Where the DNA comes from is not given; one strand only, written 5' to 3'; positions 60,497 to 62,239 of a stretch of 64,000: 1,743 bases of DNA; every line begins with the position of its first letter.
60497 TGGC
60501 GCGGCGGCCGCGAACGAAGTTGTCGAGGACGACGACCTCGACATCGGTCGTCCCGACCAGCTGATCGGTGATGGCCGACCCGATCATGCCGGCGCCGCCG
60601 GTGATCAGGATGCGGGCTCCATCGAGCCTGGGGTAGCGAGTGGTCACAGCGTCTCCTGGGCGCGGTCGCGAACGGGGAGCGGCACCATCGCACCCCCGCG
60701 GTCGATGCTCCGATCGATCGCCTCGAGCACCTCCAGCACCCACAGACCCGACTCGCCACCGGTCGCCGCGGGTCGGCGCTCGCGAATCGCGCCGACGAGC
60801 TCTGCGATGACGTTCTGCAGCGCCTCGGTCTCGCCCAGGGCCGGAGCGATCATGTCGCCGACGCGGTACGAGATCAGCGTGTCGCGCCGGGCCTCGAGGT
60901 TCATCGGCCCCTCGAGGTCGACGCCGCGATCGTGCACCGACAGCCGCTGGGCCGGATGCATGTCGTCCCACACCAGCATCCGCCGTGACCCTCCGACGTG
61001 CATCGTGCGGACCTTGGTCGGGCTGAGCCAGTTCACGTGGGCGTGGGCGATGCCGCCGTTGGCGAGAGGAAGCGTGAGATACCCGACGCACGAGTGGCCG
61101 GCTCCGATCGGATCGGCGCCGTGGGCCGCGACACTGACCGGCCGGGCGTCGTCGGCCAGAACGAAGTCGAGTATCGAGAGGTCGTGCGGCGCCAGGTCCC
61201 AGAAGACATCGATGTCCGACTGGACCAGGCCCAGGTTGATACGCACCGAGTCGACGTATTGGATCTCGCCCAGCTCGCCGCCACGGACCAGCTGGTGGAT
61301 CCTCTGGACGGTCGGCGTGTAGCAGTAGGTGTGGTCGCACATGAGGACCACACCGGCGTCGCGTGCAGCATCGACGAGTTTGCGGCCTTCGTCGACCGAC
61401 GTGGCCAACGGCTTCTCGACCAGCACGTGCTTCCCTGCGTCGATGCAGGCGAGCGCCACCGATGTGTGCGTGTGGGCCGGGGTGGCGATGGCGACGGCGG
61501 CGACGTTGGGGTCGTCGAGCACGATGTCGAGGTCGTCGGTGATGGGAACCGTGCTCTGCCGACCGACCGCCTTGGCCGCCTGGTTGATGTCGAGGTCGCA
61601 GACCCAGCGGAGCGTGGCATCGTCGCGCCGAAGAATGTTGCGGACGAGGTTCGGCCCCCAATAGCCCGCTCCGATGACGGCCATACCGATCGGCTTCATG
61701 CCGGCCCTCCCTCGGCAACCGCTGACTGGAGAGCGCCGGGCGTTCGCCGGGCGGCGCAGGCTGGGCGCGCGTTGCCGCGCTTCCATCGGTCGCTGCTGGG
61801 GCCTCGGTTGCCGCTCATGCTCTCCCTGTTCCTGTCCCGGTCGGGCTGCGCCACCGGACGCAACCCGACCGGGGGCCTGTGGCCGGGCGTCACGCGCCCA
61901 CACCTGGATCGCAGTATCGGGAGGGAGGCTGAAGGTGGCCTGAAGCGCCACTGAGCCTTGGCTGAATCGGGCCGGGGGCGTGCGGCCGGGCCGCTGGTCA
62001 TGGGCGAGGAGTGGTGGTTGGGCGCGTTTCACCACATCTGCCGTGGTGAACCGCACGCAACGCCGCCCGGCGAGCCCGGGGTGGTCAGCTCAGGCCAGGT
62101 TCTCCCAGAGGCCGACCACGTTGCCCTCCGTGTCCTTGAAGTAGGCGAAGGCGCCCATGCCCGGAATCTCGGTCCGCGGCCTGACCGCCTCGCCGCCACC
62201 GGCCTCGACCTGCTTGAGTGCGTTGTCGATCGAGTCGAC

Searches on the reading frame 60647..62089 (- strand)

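Call 10: search_protein_families(library=pfam, proteins=[window:60647-62089:-], max_evalue=0.001)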
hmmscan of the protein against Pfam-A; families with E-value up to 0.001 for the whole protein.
window:60647-62089:- (481 aa): 3 families
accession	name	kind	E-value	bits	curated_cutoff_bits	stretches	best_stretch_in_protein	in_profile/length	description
PF01408.29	GFO_IDH_MocA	-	2.6e-26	93.1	24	1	135-253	2-120/120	Oxidoreductase family, NAD-binding Rossmann fold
PF22725.1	GFO_IDH_MocA_C3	-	1.2e-07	32.2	27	1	261-372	1-123/124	GFO/IDH/MocA C-terminal domain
PF03447.22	NAD_binding_3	-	0.00075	20.6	24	0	140-248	1-112/116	Homoserine dehydrogenase, NAD binding domain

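Call 69: search_protein_families(library=ncbifam, proteins=[window:60647-62089:-], max_evalue=0.001)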
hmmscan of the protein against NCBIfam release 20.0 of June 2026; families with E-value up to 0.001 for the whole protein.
window:60647-62089:- (481 aa): 9 families
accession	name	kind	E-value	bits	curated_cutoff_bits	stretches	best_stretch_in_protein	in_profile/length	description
NF040723.1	UDP-GlcNAcDh_Arch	equivalog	2.2e-36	125.9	450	1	136-389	3-250/302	UDP-N-acetylglucosamine 3-dehydrogenase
TIGR04380.1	myo_inos_iolG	equivalog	2.6e-28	98.9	355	1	135-324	3-196/330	inositol 2-dehydrogenase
NF052479.1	LevoglcsnDh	equivalog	1.3e-22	80.1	650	1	161-277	39-155/386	levoglucosan dehydrogenase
NF008607.0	PRK11579.1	subfamily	2.7e-17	62.8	330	1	170-281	39-150/346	oxidoreductase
NF041392.1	XylDh_Gfo6_Halo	equivalog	2.2e-16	59.6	350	1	133-281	16-168/350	D-xylose 1-dehydrogenase Gfo6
NF058561.1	BT_2158_fam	equivalog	1.5e-15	56.7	750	1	135-281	37-182/487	glycoside 3-dehydrogenase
NF058563.1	BT_2159_fam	equivalog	2.8e-14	52.9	650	1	135-293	2-160/350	disaccharide 3-dehydrogenase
NF052679.1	InsChiInosDhIolG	equivalog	3.2e-14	52.7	540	1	134-321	3-195/343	bifunctional inositol 2-dehydrogenase/D-chiro-inositol 1-dehydrogenase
NF007574.0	PRK10206.1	equivalog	4.3e-14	52.3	352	1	175-281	45-151/345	oxidoreductase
